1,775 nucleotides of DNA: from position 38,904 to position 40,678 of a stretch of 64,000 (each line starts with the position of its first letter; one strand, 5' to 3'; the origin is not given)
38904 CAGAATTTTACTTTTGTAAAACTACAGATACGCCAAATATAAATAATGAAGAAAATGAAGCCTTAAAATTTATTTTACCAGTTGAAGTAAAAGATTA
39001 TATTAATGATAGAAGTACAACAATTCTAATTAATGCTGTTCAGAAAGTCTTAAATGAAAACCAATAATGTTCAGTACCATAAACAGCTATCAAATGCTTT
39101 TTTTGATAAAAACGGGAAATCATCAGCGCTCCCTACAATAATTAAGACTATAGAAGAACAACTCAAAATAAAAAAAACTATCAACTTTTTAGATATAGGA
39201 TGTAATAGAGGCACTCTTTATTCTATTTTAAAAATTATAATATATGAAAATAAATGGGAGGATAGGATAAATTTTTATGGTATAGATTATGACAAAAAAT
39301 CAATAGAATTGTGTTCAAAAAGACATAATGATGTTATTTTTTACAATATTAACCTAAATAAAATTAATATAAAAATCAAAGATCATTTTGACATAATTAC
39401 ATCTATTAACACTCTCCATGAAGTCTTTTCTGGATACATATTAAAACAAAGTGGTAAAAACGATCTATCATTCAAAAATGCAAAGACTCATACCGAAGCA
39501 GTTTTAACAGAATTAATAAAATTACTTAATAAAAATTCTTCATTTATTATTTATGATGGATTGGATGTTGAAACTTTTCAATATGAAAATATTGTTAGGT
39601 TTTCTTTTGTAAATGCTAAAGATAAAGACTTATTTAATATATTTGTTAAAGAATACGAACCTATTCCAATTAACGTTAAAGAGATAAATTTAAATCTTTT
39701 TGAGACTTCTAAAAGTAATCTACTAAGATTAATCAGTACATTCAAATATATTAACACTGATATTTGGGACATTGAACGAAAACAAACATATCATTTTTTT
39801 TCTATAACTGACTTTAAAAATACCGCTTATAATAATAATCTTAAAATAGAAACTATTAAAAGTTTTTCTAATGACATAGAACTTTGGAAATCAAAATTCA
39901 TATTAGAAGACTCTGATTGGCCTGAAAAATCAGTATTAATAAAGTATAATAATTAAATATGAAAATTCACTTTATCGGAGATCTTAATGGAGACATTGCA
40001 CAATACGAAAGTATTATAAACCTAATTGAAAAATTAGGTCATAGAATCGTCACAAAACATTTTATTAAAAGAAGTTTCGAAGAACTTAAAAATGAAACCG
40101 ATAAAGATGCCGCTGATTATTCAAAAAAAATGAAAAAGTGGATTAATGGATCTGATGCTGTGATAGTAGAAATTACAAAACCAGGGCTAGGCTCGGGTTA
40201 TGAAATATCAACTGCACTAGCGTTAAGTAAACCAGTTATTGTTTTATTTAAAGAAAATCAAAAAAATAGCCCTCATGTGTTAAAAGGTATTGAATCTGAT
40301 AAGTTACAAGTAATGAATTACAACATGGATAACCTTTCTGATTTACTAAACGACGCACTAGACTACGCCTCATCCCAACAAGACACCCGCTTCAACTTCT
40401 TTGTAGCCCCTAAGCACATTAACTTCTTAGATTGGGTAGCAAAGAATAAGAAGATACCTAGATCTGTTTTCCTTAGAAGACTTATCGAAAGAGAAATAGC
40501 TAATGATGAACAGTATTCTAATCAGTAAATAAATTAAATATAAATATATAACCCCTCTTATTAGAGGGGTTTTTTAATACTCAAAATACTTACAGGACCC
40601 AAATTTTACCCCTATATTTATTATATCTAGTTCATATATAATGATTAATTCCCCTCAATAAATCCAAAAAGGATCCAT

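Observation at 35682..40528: Six-member family of DNPH1/Rcl(NDT)-like domains fused to ribbon-helix-helix domains, half with degenerate active sites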

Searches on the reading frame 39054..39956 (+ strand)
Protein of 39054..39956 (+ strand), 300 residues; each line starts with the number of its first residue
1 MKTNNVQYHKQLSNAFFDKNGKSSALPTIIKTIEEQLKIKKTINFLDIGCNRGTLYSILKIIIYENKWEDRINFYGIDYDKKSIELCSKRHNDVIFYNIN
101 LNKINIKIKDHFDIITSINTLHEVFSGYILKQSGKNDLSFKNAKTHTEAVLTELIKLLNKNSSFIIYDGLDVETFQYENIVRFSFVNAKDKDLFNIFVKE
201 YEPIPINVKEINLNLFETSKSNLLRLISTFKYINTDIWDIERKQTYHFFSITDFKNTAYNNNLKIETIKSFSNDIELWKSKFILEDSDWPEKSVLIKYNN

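Call 3: search_protein_families(library=pfam, proteins=[window:39054-39956:+], max_evalue=1)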
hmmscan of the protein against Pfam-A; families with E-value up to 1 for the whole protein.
window:39054-39956:+ (300 aa): 8 families
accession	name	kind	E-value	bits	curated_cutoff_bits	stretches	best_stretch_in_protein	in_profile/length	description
PF13847.12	Methyltransf_31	-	2.4e-09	37.4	27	1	40-168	2-111/145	Methyltransferase domain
PF08242.18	Methyltransf_12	-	9.2e-07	30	30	1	46-124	1-78/98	Methyltransferase domain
PF13679.12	Methyltransf_32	-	2.9e-05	24.5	27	1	29-111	12-92/143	Methyltransferase domain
PF08241.18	Methyltransf_11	-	6.8e-05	23.9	21.2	1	46-124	1-73/95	Methyltransferase domain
PF07021.18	MetW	-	9.1e-05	22.6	21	1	39-124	11-88/193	Methionine biosynthesis protein MetW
PF13489.12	Methyltransf_23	-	0.00011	22.4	27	1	30-124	10-94/164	Methyltransferase domain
PF13649.12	Methyltransf_25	-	0.00062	20.8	27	1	46-123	2-76/97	Methyltransferase domain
PF25051.1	WHD_MCM8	-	0.12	12.9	26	0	102-134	46-73/80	MCM8 winged helix domain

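Call 6: search_protein_families(library=ncbifam, proteins=[window:39054-39956:+], max_evalue=0.1)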
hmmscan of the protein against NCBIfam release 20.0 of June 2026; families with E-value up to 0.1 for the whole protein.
window:39054-39956:+ (300 aa): 3 families
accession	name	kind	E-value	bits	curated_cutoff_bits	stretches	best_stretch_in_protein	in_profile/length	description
TIGR02081.1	metW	equivalog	6.5e-06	25.8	189.5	1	39-124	11-88/194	methionine biosynthesis protein MetW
NF008300.0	PRK11088.1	equivalog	6e-05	22.7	303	1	15-103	60-144/272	23S rRNA (guanine(745)-N(1))-methyltransferase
NF001556.0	PRK00377.1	equivalog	0.0059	16.4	238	1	36-119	35-109/198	cobalt-precorrin-6Y C(15)-methyltransferase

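Call 7: search_protein_families(library=padloc, proteins=[window:39054-39956:+], max_evalue=0.1)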
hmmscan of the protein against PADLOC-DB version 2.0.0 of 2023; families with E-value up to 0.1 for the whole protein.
window:39054-39956:+ (300 aa): 0 families

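Call 67: search_solved_structures(query=window:39054-39953:+, max_evalue=1)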
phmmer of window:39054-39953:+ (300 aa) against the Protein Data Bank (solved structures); distinct sequences matched with E-value up to 1: 1.
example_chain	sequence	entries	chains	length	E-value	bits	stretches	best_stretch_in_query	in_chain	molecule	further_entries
9jmb_H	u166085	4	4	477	0.84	12.1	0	143-200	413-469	16F9 VH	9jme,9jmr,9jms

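Call 78: find_homologous_proteins(query=window:39054-39953:+, max_evalue=0.00001)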
Query window:39054-39953:+ (300 aa): 4 proteins with E <= 0.00001 among 2089 candidates.
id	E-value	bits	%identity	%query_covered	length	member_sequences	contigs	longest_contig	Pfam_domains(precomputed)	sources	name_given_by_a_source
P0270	5.5e-190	648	100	100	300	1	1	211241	PF13847.13,PF08242.19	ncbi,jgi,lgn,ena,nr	ncbi:MAG: class I SAM-dependent methyltransferase [Candidatus Pacebacteria bacterium]|nr:class I SAM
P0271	3.0e-113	396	64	100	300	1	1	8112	PF13847.13,PF13489.13,PF08242.19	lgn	-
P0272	2.0e-36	144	34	99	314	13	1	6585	PF13847.13,PF13489.13,PF13649.13,PF13679.13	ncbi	-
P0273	4.1e-36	143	33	96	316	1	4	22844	PF13847.13,PF13489.13,PF13649.13,PF13679.13,PF08242.19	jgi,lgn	jgi:SAM-dependent methyltransferase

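Call 83: search_solved_structures(query=A6, max_evalue=0.001)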
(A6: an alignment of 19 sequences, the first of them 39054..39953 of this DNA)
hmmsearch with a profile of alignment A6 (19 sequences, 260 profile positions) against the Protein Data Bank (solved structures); distinct sequences matched with E-value up to 0.001: 276 (the best 60 are shown).
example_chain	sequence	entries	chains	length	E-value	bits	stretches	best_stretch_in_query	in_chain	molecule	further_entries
5wp5_A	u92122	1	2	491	2e-26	96.1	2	68-192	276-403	Phosphomethylethanolamine N-methyltransferase 2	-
5wp4_A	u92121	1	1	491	1.2e-24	90.2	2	66-185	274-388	Phosphoethanolamine N-methyltransferase 1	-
1wzn_A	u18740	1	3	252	1.7e-21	80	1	43-182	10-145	SAM-dependent methyltransferase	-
1ve3_A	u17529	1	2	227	1.9e-20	76.5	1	67-182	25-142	hypothetical protein PH0226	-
4iv8_A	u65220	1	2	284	3.6e-19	72.3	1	50-198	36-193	Phosphoethanolamine N-methyltransferase,putative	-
4krh_A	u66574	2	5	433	2.9e-18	69.4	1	68-182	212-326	Phosphoethanolamine N-methyltransferase 2 | Phospholethanolamine N-methyltransferase 2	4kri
4mwz_A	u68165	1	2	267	1.4e-17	67.1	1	50-254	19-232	Phosphoethanolamine N-methyltransferase, putative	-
4iv0_A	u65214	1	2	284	1.9e-17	66.7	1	50-254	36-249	Phosphoethanolamine N-methyltransferase, putative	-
3uj6_A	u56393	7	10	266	2.2e-17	66.4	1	33-258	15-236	Phosphoethanolamine N-methyltransferase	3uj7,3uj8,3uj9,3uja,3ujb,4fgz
4r6w_A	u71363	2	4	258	2.6e-17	66.2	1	37-258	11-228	Phosphoethanolamine N-methyltransferase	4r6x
3ujd_A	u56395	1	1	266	4.5e-17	65.5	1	42-258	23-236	Phosphoethanolamine N-methyltransferase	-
4ine_A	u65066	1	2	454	8e-17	64.6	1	66-182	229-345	Protein PMT-2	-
3mgg_A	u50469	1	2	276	3.6e-16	62.5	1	79-179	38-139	Methyltransferase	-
3l8d_A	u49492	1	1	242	7e-16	61.5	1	20-180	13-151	Methyltransferase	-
3d2l_A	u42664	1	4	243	1.1e-15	61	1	78-202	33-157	SAM-dependent methyltransferase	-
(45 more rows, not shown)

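Call 84: search_protein_families(library=ncbifam, alignment_id=A6, max_evalue=0.001)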
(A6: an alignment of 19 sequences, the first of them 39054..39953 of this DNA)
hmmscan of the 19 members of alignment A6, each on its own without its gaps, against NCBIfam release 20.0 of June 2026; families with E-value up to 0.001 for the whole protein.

A. member 1, window:39054-39953:+ (300 aa): 2 families
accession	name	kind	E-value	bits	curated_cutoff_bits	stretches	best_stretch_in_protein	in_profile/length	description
TIGR02081.1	metW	equivalog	6.5e-06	25.8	189.5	1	39-124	11-88/194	methionine biosynthesis protein MetW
NF008300.0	PRK11088.1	equivalog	6e-05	22.7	303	1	15-103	60-144/272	23S rRNA (guanine(745)-N(1))-methyltransferase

B. families by the number of members that match (of 19 scanned): 60 families (the first 25 are shown)
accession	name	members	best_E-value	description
NF043040.1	corrin_prot_MT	8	6.5e-14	corrinoid protein-associated methyltransferase CpaM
TIGR01983.1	UbiG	7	3.7e-16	bifunctional 2-polyprenyl-6-hydroxyphenol methylase/3-demethylubiquinol 3-O-methyltransferase UbiG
TIGR02021.1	BchM-ChlM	7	4.8e-12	magnesium protoporphyrin IX methyltransferase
NF008992.0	PRK12335.1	6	3.6e-14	SAM-dependent methyltransferase TehB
TIGR02072.1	BioC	6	9.4e-13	malonyl-ACP O-methyltransferase BioC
NF045667.1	MTase_DVU1556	5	2.3e-15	DVU_1556 family methyltransferase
NF007610.0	PRK10258.1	5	3.7e-09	malonyl-ACP O-methyltransferase BioC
NF041820.1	daptide_MTase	4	1.3e-12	daptide-type RiPP biosynthesis methyltransferase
NF001244.0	PRK00216.1-5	4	3.2e-12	bifunctional demethylmenaquinone methyltransferase/2-methoxy-6-polyprenyl-1,4-benzoquinol methylase UbiE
NF045649.1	2X_seleno_MduS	3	4.3e-20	methyltransferase domain-containing selenoprotein MduS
TIGR01934.1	MenG_MenH_UbiE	3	1.5e-12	ubiquinone/menaquinone biosynthesis methyltransferase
NF005379.0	PRK06922.1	3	2.2e-11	class I SAM-dependent methyltransferase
NF008405.0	PRK11207.1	3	7.1e-10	tellurite resistance methyltransferase TehB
NF041536.1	ArsM_DUF2284_UU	3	1.9e-08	arsenite methyltransferase/DUF2284 domain selenoprotein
NF004851.0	PRK06202.1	3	2.8e-07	hypothetical protein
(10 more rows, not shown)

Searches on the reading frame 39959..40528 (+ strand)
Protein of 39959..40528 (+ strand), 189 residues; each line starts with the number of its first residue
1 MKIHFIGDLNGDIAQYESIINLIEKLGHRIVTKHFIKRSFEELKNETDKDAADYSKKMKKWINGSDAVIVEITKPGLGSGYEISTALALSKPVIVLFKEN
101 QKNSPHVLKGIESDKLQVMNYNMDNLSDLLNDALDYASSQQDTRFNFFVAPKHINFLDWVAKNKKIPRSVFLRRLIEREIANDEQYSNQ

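Call 3: search_protein_families(library=pfam, proteins=[window:39959-40528:+], max_evalue=1)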
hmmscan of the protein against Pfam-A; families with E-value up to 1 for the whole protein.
window:39959-40528:+ (189 aa): 5 families
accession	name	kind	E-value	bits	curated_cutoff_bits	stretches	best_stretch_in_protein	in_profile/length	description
PF05014.21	Nuc_deoxyrib_tr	-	3.1e-06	27.8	28.8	1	14-103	15-103/117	Nucleoside 2-deoxyribosyltransferase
PF21264.3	DYNC2H1_AAA_dom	-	0.019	15.6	27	1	31-76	5-50/96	Cytoplasmic dynein 2 heavy chain 1, AAA+ ATPase domain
PF12694.12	cpYpsA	-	0.027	14.6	26.2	1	50-120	49-121/145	Circularly permutated YpsA SLOG family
PF19176.5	DUF5858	-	0.045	14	27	1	113-137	24-48/61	Family of unknown function (DUF5858)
PF18306.6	LDcluster4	-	0.15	12.1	26.3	1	62-114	91-137/151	SLOG cluster4 family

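Call 6: search_protein_families(library=ncbifam, proteins=[window:39959-40528:+], max_evalue=0.1)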
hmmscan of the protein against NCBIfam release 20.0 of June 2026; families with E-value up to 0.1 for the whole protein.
window:39959-40528:+ (189 aa): 3 families
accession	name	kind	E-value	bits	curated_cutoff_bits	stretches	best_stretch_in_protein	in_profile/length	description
NF041548.1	PssE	equivalog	0.00054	19.9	120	1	15-140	9-130/146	PssE/Cps14G family polysaccharide biosynthesis glycosyltransferase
NF008061.0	PRK10795.1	equivalog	0.0047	15.5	962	1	58-120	440-497/634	peptidoglycan DD-transpeptidase MrdA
TIGR03423.1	pbp2_mrdA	equivalog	0.087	11.3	455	1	59-122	418-475/593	penicillin-binding protein 2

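Call 7: search_protein_families(library=padloc, proteins=[window:39959-40528:+], max_evalue=0.1)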
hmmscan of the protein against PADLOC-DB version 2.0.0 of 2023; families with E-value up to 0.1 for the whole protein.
window:39959-40528:+ (189 aa): 0 families
